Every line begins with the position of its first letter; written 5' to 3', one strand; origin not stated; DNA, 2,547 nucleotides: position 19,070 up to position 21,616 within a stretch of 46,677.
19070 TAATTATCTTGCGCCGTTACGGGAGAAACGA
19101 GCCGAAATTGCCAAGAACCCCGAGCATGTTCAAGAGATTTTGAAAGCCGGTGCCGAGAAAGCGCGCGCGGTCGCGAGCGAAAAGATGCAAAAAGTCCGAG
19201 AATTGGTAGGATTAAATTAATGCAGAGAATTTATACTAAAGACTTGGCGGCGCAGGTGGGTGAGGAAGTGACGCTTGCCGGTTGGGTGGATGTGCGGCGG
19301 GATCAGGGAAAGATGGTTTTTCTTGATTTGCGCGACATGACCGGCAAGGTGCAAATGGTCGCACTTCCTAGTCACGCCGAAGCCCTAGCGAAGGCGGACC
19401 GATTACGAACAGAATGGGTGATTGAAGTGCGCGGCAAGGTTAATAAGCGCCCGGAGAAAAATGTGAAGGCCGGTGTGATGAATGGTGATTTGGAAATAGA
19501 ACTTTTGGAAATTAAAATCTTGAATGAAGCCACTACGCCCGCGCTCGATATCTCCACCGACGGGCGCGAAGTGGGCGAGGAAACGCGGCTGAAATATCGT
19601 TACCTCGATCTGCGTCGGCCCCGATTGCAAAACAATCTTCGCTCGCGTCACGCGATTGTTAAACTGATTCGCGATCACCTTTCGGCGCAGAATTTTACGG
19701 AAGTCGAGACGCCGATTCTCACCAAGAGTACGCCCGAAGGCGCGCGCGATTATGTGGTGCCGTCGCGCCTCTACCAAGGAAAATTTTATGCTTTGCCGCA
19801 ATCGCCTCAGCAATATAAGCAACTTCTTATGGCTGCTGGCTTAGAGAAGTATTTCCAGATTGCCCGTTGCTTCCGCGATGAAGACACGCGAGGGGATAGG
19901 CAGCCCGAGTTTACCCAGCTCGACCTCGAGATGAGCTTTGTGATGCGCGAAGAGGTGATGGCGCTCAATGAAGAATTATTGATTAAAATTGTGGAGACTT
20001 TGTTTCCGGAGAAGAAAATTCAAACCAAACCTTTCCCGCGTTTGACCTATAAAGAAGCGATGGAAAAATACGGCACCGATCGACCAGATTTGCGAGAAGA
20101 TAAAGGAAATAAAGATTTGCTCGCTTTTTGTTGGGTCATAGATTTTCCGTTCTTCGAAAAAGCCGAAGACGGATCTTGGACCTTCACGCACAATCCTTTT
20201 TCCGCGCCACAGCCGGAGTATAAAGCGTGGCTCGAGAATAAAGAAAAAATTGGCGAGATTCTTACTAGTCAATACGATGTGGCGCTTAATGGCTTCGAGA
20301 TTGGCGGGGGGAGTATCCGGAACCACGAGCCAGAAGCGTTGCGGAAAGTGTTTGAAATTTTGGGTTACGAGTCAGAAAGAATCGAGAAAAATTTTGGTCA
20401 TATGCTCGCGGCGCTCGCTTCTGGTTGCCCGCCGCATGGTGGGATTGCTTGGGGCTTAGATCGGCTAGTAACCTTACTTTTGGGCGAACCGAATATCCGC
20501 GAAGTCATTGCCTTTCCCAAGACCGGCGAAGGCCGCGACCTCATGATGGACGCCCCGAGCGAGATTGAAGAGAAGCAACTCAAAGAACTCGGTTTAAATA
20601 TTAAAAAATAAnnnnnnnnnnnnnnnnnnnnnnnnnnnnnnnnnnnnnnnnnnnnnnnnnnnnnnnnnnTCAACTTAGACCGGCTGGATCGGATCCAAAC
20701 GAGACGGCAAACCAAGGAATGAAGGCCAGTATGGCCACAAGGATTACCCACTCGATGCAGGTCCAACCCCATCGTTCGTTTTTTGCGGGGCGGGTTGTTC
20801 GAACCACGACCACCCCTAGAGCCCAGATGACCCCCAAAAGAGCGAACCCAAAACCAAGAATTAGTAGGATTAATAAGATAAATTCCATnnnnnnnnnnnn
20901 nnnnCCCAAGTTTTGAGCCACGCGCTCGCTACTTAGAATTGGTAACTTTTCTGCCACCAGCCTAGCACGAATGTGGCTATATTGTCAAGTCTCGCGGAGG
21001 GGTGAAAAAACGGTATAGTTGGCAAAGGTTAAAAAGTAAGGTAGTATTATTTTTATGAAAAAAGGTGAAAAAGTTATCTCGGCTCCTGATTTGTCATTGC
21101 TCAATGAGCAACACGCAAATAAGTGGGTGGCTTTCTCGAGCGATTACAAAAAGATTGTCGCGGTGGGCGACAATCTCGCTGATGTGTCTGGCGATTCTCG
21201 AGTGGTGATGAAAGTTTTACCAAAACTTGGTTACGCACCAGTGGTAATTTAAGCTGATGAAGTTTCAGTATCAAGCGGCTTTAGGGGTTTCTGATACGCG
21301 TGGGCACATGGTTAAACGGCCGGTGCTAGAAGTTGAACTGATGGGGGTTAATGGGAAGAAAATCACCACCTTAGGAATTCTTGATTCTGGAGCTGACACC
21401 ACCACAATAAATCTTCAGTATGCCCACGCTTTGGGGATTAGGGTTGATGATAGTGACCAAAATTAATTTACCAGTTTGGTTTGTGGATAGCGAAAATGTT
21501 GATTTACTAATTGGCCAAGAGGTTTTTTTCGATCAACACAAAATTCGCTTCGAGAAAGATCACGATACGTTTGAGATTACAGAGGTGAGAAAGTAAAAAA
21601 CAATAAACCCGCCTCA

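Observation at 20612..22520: Three unrelated small membrane-protein genes reuse the same promoter and terminator modules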

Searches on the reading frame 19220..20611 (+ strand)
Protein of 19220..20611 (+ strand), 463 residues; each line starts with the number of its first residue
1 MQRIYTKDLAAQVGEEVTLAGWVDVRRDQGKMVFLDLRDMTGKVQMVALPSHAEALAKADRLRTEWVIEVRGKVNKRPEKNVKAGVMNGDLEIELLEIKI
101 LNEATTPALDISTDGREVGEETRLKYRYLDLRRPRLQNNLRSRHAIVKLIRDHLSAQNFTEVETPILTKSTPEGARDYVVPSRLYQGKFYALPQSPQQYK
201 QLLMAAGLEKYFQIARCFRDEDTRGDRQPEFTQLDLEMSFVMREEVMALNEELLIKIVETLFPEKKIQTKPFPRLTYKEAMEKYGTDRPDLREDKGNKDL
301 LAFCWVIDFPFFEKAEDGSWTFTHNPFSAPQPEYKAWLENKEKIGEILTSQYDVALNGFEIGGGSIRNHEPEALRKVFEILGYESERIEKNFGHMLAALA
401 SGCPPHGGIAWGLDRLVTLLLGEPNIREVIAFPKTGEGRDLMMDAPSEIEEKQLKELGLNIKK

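Call 12: search_protein_families(library=pfam, proteins=[window:19220-20611:+], max_evalue=1)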
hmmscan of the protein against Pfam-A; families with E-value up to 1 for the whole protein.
window:19220-20611:+ (463 aa): 4 families
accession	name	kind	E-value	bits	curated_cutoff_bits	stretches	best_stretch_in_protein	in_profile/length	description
PF00152.25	tRNA-synt_2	-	1.2e-115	386.3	25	1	120-435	2-307/308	tRNA synthetases class II (D, K and N)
PF01336.31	tRNA_anti-codon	-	1.6e-17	63.6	27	1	17-101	1-75/75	OB-fold nucleic acid binding domain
PF01409.25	tRNA-synt_2d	-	0.0033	17.4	19.8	1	196-270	89-163/246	tRNA synthetases class II core domain (F)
PF00587.30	tRNA-synt_2b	-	0.057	13.9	29.3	1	210-269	38-98/179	tRNA synthetase class II core domain (G, H, P, S and T)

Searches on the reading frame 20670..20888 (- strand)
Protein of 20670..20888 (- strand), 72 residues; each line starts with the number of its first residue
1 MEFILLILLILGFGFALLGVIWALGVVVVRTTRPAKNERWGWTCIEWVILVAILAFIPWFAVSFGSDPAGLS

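Call 12: search_protein_families(library=pfam, proteins=[window:20670-20888:-], max_evalue=1)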
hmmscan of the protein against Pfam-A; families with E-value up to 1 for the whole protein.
window:20670-20888:- (72 aa): 1 family
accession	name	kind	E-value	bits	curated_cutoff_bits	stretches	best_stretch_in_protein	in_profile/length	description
PF00487.30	FA_desaturase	-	0.059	13.6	29.7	1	5-63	99-157/253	Fatty acid desaturase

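Call 14: find_encoding_contigs(protein=window:20670-20888:-, flank=10000, max_places=10)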
Protein window:20670-20888:- (72 aa): 2 contigs read that carry it; 2 places shown.
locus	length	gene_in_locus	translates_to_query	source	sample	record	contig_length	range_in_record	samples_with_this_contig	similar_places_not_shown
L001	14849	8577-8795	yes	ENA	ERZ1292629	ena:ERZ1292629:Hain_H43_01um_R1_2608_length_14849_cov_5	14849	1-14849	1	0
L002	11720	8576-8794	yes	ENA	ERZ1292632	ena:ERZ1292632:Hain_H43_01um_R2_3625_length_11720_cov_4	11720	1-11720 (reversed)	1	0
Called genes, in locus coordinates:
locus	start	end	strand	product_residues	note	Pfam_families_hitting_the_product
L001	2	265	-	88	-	?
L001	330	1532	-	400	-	PF00749:tRNA-synt_1c, PF19269:Anticodon_2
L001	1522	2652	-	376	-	PF03033:Glyco_transf_28, PF04101:Glyco_tran_28_C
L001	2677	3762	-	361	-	PF01098:FTSW_RODA_SPOVE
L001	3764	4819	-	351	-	PF00953:Glycos_transf_4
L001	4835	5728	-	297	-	PF00768:Peptidase_S11 (weak), PF13354:Beta-lactamase2 (faint), PF00768:Peptidase_S11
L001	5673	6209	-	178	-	PF04079:SMC_ScpB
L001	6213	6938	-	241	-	PF02616:SMC_ScpA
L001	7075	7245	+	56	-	-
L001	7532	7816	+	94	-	-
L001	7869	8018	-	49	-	-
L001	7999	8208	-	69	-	-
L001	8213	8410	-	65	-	-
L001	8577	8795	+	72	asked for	-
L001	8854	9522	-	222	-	PF00152:tRNA-synt_2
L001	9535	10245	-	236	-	PF01336:tRNA_anti-codon, PF00152:tRNA-synt_2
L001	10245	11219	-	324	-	PF00579:tRNA-synt_1b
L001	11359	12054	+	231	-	PF07589:PEP_exosort_dom (weak)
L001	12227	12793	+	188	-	-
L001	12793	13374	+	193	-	-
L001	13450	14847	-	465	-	?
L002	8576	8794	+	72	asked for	-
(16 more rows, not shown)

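Call 19: find_homologous_proteins(query=window:20670-20888:-, max_evalue=0.01)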
Query window:20670-20888:- (72 aa): 1 proteins with E <= 0.01 among 5 candidates.
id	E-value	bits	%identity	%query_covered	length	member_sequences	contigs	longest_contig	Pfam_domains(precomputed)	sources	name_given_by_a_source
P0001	9.1e-39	149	100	100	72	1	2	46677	-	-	-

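Call 35: search_protein_representatives(protein=window:20670-20888:-)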
Query: 72 residues. Proteins with E-value up to 0.001 (for the whole library): 3; up to 1e-10: 1; up to 1e-30: 1. The best 3 are listed.
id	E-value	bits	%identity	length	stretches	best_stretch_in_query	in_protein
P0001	2.9e-39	148.5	100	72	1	1-72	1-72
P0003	8.6e-10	54.7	40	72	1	1-72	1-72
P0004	3.8e-05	40.0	28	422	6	23-66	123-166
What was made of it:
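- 20670..20888 (-): c1: 72-aa small membrane protein, a predicted two-helix hairpin. It exists as two ancient alleles. In 1.84 billion representatives only itself and the L003 allele are found (call 35).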

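Call 46: find_encoding_contigs(protein=P0003, flank=6000, max_places=6)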
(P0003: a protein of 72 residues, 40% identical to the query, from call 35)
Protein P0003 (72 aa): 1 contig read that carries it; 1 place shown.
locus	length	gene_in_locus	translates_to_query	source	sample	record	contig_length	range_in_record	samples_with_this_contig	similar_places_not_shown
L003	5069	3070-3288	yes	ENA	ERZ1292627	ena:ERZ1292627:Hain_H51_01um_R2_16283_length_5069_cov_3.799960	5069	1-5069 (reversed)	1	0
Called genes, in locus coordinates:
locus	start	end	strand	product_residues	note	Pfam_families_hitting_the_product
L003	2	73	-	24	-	?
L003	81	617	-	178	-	PF04079:SMC_ScpB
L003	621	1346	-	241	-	PF02616:SMC_ScpA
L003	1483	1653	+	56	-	-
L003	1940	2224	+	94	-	-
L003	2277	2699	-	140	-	PF09668:Asp_protease (weak), PF13650:Asp_protease_2, PF13975:gag-asp_proteas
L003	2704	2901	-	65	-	-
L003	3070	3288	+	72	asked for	-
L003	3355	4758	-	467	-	PF01336:tRNA_anti-codon, PF00152:tRNA-synt_2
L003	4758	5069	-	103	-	?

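Call 53: search_protein_families(library=phrogs, proteins=[window:20670-20888:-, P0003], max_evalue=0.1)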
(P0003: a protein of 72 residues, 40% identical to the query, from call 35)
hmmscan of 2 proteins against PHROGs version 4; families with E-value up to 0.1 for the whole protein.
window:20670-20888:- (72 aa): 0 families

P0003 (72 aa): 0 families

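Call 54: search_protein_families(library=padloc, proteins=[window:20670-20888:-, P0003], max_evalue=0.1)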
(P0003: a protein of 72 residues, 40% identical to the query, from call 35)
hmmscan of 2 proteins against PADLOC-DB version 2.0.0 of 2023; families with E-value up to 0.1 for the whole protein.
window:20670-20888:- (72 aa): 0 families

P0003 (72 aa): 0 families

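Call 55: search_protein_families(library=ncbifam, proteins=[window:20670-20888:-, P0003], max_evalue=0.1)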
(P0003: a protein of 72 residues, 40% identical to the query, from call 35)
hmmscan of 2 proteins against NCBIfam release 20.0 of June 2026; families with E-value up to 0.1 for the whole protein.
window:20670-20888:- (72 aa): 2 families
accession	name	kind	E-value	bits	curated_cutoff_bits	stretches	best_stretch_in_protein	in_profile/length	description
TIGR00546.1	lnt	equivalog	0.0076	15.5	132.9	1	7-64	27-86/395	apolipoprotein N-acyltransferase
NF041474.1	membrane_YkgR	equivalog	0.032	13.8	40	1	36-54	5-23/33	small membrane protein YkgR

P0003 (72 aa): 2 families
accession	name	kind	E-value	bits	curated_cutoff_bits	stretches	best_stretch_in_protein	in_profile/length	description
TIGR00905.1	2A0302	subfamily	0.025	13.4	409.05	1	12-68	13-71/473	basic amino acid/polyamine antiporter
NF033218.1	anchor_AmaP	equivalog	0.05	13.4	55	1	5-68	9-74/166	alkaline shock response membrane anchor protein AmaP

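Call 81: predict_structure(protein=window:20670-20888:-)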
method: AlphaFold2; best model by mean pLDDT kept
length: 72 residues; sequences in the alignment: 1
mean_pLDDT: 76.3   pTM: 0.48
mean pLDDT of the five models: 76.3, 74.8, 71.9, 71.0, 70.6
residues with pLDDT >= 90: 0; 70-90: 55; 50-70: 14; < 50: 3
segments of 3 or more residues with pLDDT < 50: 70-72
pLDDT, mean of each block of 10 residues (from residue 1): 81 84 82 71 77 80 64 48
secondary structure, 60 per line:
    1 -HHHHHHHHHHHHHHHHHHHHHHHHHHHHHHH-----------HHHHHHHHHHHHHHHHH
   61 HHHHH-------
elements in order: H2-32 H44-65
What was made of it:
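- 20670..20888 (-): AF2 model is a helical hairpin, pLDDT 76 (call 81).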

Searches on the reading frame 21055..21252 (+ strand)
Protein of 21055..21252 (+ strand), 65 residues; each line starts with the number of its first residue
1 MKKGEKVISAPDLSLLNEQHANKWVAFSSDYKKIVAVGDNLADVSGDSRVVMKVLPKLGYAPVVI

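Call 12: search_protein_families(library=pfam, proteins=[window:21055-21252:+], max_evalue=1)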
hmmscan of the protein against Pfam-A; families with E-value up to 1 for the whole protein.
window:21055-21252:+ (65 aa): 1 family
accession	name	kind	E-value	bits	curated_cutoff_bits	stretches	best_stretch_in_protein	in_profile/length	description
PF18929.5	DUF5678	-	3.8e-05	23.9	23.2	1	17-50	3-34/49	Family of unknown function (DUF5678)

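Call 53: search_protein_families(library=phrogs, proteins=[window:21055-21252:+], max_evalue=0.1)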
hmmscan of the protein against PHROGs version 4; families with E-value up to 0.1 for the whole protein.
window:21055-21252:+ (65 aa): 0 families

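Call 54: search_protein_families(library=padloc, proteins=[window:21055-21252:+], max_evalue=0.1)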
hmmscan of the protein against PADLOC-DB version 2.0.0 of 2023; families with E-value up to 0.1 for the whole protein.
window:21055-21252:+ (65 aa): 0 families

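Call 55: search_protein_families(library=ncbifam, proteins=[window:21055-21252:+], max_evalue=0.1)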
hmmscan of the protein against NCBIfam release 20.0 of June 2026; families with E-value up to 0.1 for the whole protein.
window:21055-21252:+ (65 aa): 0 families

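Call 66: find_encoding_contigs(protein=window:21055-21252:+, flank=4000, max_places=10)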
Protein window:21055-21252:+ (65 aa): 5 contigs read that carry it; 3 places shown.
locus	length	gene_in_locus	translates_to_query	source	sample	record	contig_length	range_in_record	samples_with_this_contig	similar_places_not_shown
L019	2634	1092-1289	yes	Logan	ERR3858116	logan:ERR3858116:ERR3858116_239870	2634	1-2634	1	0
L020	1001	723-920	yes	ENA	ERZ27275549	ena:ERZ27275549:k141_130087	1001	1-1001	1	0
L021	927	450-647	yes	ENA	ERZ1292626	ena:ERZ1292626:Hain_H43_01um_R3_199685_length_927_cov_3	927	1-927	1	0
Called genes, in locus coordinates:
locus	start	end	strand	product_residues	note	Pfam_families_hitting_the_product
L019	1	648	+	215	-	?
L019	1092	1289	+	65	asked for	-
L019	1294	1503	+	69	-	-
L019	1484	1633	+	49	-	-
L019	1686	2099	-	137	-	-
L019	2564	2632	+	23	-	?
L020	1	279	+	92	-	?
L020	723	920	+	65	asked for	-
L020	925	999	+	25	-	?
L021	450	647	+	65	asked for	-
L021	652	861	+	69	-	-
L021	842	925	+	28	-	?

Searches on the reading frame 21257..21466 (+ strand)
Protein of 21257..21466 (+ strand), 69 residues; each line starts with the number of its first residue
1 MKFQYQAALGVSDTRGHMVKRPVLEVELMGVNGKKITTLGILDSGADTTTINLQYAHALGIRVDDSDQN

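Call 12: search_protein_families(library=pfam, proteins=[window:21257-21466:+], max_evalue=1)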
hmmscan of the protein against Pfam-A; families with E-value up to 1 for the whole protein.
window:21257-21466:+ (69 aa): 4 families
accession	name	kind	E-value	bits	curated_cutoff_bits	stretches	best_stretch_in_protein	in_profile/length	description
PF13650.11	Asp_protease_2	-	9.4e-05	23.5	24.3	1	31-67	5-39/90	Aspartyl protease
PF13975.11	gag-asp_proteas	-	0.00059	20.8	28.2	1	31-66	5-38/92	gag-polyprotein putative aspartyl protease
PF00077.25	RVP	-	0.0051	17.5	20.7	1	20-54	3-32/101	Retroviral aspartyl protease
PF20078.4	DUF6473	-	0.08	12.6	27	1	4-49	35-79/274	Domain of unknown function (DUF6473)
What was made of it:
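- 21257..21596 (+): Retropepsin-like aspartic protease gene, broken here by an 82-bp deletion at 21459/21460. Pfam Asp_protease_2 (call 12).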
